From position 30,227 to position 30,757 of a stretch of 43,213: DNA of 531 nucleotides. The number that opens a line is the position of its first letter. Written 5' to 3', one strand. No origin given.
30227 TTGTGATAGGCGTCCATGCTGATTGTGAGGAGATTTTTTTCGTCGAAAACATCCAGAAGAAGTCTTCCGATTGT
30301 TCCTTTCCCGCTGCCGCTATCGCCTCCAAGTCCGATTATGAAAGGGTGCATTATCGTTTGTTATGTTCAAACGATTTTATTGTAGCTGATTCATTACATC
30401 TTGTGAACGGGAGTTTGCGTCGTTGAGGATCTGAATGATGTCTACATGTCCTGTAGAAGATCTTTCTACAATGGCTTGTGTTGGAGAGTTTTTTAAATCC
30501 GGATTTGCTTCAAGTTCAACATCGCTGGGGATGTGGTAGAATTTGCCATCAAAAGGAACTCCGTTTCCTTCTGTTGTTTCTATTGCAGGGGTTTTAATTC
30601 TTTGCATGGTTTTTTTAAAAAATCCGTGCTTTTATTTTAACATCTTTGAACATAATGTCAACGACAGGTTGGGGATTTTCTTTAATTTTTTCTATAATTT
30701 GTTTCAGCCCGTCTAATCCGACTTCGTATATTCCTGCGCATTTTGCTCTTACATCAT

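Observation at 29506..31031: Operon of orphan receiver domain, 76-aa protein and class II phosphoribulokinase homologue, divergent from the radical-SAM gene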

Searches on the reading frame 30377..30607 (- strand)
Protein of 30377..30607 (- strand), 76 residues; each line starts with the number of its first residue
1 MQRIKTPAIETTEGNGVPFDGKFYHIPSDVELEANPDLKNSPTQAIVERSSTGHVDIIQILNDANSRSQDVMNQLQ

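Call 3: search_protein_families(library=pfam, proteins=[window:30377-30607:-], max_evalue=0.1)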
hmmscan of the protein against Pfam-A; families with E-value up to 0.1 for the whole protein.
window:30377-30607:- (76 aa): 0 families

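Call 4: search_protein_families(library=ncbifam, proteins=[window:30377-30607:-], max_evalue=0.1)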
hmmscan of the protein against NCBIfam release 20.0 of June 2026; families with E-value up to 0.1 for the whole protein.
window:30377-30607:- (76 aa): 0 families

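Call 19: find_homologous_proteins(query=window:30377-30607:-, max_evalue=0.01)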
Query window:30377-30607:- (76 aa): 1 proteins with E <= 0.01 among 1 candidates.
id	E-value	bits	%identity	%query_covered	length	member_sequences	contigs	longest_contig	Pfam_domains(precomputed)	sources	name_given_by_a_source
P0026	1.2e-42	160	100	100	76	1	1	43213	-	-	-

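Call 74: search_protein_representatives(protein=window:30377-30607:-)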
Query: 76 residues. Proteins with E-value up to 0.001 (for the whole library): 43; up to 1e-10: 5; up to 1e-30: 1. The best 43 are listed.
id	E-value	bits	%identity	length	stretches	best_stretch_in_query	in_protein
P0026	3.8e-43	159.9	100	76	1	1-76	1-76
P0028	1.7e-12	62.9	38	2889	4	9-38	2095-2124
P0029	1.0e-11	60.5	34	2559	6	34-65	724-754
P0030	1.4e-11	60.1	34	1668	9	31-70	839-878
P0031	2.4e-11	59.3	37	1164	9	30-67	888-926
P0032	2.2e-10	56.3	38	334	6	44-74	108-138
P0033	3.0e-10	55.8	31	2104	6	41-67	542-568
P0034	1.9e-09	53.3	30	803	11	33-66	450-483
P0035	2.5e-09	52.9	42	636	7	30-66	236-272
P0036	2.6e-09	52.9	38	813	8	30-67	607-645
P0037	8.3e-09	51.3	35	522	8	36-70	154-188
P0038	3.5e-08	49.3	33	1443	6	26-74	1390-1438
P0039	4.3e-08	49.0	34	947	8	30-67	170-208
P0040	5.6e-08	48.7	36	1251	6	32-63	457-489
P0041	1.4e-07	47.4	34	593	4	36-66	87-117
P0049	7.9e-06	41.9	38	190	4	30-65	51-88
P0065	4.6e-04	36.3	39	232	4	41-66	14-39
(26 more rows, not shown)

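Call 75: search_protein_families(library=pfam, proteins=[P0032, P0049, P0035, P0037, P0031, P0034, P0065], max_evalue=0.01)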
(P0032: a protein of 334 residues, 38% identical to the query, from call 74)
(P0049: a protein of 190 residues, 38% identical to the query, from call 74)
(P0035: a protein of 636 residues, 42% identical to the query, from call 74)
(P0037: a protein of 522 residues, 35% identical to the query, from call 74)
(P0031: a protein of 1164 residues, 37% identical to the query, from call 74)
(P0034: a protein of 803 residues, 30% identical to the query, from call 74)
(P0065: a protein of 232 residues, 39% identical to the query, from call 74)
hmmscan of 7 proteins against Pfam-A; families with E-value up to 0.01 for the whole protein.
P0032 (334 aa): 7 families
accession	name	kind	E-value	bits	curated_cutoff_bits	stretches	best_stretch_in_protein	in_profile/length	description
PF12796.13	Ank_2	-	3.7e-37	127.2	27.3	4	40-128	3-82/90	Ankyrin repeats (3 copies)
PF00023.36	Ank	-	4.2e-28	96.3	21.1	2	71-93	3-27/33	Ankyrin repeat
PF13637.12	Ank_4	-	2e-23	82.3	22.7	2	40-90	3-50/50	Ankyrin repeats (many copies)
PF24521.3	Ank_KRIT1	-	9.9e-21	74.5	80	2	34-137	18-116/149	KRIT1 ankyrin-repeats domain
PF13857.12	Ank_5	-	2e-20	73.1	27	1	65-100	11-50/56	Ankyrin repeats (many copies)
PF13606.12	Ank_3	-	5.7e-17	60.3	22.3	0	70-94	2-25/30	Ankyrin repeat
PF19760.4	DUF6247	-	0.0017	19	26.9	0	22-72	18-66/99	Family of unknown function (DUF6247)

P0049 (190 aa): 7 families
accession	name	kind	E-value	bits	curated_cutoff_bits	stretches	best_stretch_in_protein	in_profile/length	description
PF12796.13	Ank_2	-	4.1e-57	191.2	27.3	4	37-128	3-90/90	Ankyrin repeats (3 copies)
PF13637.12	Ank_4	-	2.1e-37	126.7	22.7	4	71-118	3-50/50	Ankyrin repeats (many copies)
PF00023.36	Ank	-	4.4e-36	121.3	21.1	4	131-160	2-31/33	Ankyrin repeat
PF13857.12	Ank_5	-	2.7e-27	95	27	4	84-135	1-53/56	Ankyrin repeats (many copies)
PF13606.12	Ank_3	-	1.5e-22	77.4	22.3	1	131-159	2-30/30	Ankyrin repeat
PF24521.3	Ank_KRIT1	-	5.3e-11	42.9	80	2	64-153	17-107/149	KRIT1 ankyrin-repeats domain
PF23745.1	ANK_LRRK2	-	5.4e-06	26.7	27.5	1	125-190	25-90/130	LRRK2 ANK repeat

P0035 (636 aa): 9 families
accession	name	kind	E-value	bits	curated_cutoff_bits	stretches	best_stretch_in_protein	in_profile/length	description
PF00023.36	Ank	-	1.6e-61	201.2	21.1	7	448-475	3-30/33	Ankyrin repeat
PF12796.13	Ank_2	-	4.9e-57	190.9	27.3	5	485-595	3-87/90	Ankyrin repeats (3 copies)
PF13606.12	Ank_3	-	8.4e-44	142.3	22.3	2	447-475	2-30/30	Ankyrin repeat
PF13637.12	Ank_4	-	2.8e-38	129.5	22.7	5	486-532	4-50/50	Ankyrin repeats (many copies)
PF13857.12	Ank_5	-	1.2e-31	108.9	27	3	498-549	1-53/56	Ankyrin repeats (many copies)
PF24521.3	Ank_KRIT1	-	7.2e-15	55.4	80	1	379-469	21-107/149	KRIT1 ankyrin-repeats domain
PF23745.1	ANK_LRRK2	-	8.3e-13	48.8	27.5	0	284-371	35-121/130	LRRK2 ANK repeat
PF22939.2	GPIID_WHD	-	0.00012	22.9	27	1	32-117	13-83/90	GPI inositol-deacylase, winged helix domain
PF19475.4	DUF6012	-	0.0053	16.7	25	0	497-538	30-72/200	Family of unknown function (DUF6012)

P0037 (522 aa): 8 families
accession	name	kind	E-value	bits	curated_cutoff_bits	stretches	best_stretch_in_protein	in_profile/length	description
PF12796.13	Ank_2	-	1.5e-89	295.1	27.3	6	347-417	23-90/90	Ankyrin repeats (3 copies)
PF00023.36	Ank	-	6.5e-76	246.3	21.1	8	387-417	2-32/33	Ankyrin repeat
PF13637.12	Ank_4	-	4.3e-55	182.9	22.7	7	224-272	2-50/50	Ankyrin repeats (many copies)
PF13606.12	Ank_3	-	5.2e-48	155.2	22.3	5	386-414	1-29/30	Ankyrin repeat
PF13857.12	Ank_5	-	4.6e-47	158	27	7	219-252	16-49/56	Ankyrin repeats (many copies)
PF24521.3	Ank_KRIT1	-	1.8e-16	60.7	80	3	115-183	34-107/149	KRIT1 ankyrin-repeats domain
PF23745.1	ANK_LRRK2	-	9.8e-09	35.6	27.5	1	123-195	26-99/130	LRRK2 ANK repeat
PF21506.2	Knl-2-like_dom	-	0.0011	19.3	27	0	135-156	22-43/54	Kinetochore null protein 2-like domain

P0031 (1164 aa): 7 families
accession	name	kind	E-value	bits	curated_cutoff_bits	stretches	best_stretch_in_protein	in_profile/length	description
PF12796.13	Ank_2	-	3e-128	419.2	27.3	10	167-259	1-90/90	Ankyrin repeats (3 copies)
PF00023.36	Ank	-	3e-105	338.4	21.1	12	129-159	2-32/33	Ankyrin repeat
PF13637.12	Ank_4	-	1.1e-80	264.2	22.7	13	233-282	1-50/50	Ankyrin repeats (many copies)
PF13857.12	Ank_5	-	2.8e-71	235.1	27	12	314-365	1-53/56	Ankyrin repeats (many copies)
PF13606.12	Ank_3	-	7.2e-57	182.2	22.3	1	399-424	3-28/30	Ankyrin repeat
PF24521.3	Ank_KRIT1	-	1.8e-26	93.1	80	3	232-319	21-109/149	KRIT1 ankyrin-repeats domain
PF23745.1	ANK_LRRK2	-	1.6e-07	31.6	27.5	0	167-249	35-113/130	LRRK2 ANK repeat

P0034 (803 aa): 21 families
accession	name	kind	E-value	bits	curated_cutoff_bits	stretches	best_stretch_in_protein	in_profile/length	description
PF12796.13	Ank_2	-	7.4e-130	424.3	27.3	7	332-423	1-89/90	Ankyrin repeats (3 copies)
PF13637.12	Ank_4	-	1.1e-110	359.4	22.7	13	203-249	4-50/50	Ankyrin repeats (many copies)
PF00023.36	Ank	-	3.7e-107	344.4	21.1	13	393-424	1-32/33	Ankyrin repeat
PF13857.12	Ank_5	-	1.1e-101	332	27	12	248-299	1-53/56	Ankyrin repeats (many copies)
PF13606.12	Ank_3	-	1.2e-83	264.1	22.3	10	393-421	1-29/30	Ankyrin repeat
PF24521.3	Ank_KRIT1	-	1.1e-23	84.1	80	1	26-118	16-106/149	KRIT1 ankyrin-repeats domain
PF14085.11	DUF4265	-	1.8e-09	38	27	0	308-353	66-110/115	Domain of unknown function (DUF4265)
PF13037.11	DUF3898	-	4.1e-09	37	25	0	372-402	32-62/90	Domain of unknown function (DUF3898)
PF23745.1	ANK_LRRK2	-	6.9e-08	32.9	27.5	0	28-116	31-112/130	LRRK2 ANK repeat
PF02679.21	ComA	-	1.5e-07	31.6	25.2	0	259-352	8-96/243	(2R)-phospho-3-sulfolactate synthase (ComA)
PF13379.11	NMT1_2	-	5.8e-06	26.7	24.7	0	214-304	29-119/252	NMT1-like family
PF13577.12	SnoaL_4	-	3.2e-05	24.4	24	0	408-464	8-57/126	SnoaL-like domain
PF10216.14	ChpXY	-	7.9e-05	22.4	25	0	358-393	4-39/352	CO2 hydration protein (ChpXY)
PF18571.6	VWA_3_C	-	8e-05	22.9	25.8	0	465-487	2-24/47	von Willebrand factor type A C-terminal domain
PF03374.19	ANT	-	0.00019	22.2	25.3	0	372-413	36-77/108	Phage antirepressor protein KilAC domain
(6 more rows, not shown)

P0065 (232 aa): 6 families
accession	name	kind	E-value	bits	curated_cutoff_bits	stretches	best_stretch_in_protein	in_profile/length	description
PF12796.13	Ank_2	-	1.9e-26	92.9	27.3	2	10-77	27-89/90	Ankyrin repeats (3 copies)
PF00023.36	Ank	-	3e-22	77.9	21.1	3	83-105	4-26/33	Ankyrin repeat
PF13857.12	Ank_5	-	3.8e-17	62.6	27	2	67-113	1-48/56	Ankyrin repeats (many copies)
PF13637.12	Ank_4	-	1.5e-15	57.4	22.7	2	57-101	6-50/50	Ankyrin repeats (many copies)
PF13606.12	Ank_3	-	2.2e-09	37.1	22.3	0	82-105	3-26/30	Ankyrin repeat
PF24521.3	Ank_KRIT1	-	8.5e-07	29.2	80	1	16-70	47-107/149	KRIT1 ankyrin-repeats domain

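Call 86: search_protein_families(library=padloc, proteins=[window:30377-30607:-], max_evalue=0.01)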
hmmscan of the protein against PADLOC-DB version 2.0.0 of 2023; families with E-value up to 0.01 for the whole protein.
window:30377-30607:- (76 aa): 0 families

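Call 87: search_protein_families(library=pfam, proteins=[window:30377-30607:-], max_evalue=10)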
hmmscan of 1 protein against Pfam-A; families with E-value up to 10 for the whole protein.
window:30377-30607:- (76 aa): 0 families

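Call 112: predict_structure(protein=window:30377-30607:-)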
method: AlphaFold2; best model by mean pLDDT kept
length: 76 residues; sequences in the alignment: 1
mean_pLDDT: 55.4   pTM: 0.29
mean pLDDT of the five models: 55.4, 54.9, 44.7, 43.7, 41.5
residues with pLDDT >= 90: 0; 70-90: 15; 50-70: 25; < 50: 36
segments of 3 or more residues with pLDDT < 50: 1-3, 7-18, 33-35, 39-49
pLDDT, mean of each block of 10 residues (from residue 1): 44 44 52 51 48 59 78 77
secondary structure, 60 per line:
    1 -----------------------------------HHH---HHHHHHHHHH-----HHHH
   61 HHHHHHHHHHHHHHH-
elements in order: H42-51 H57-75
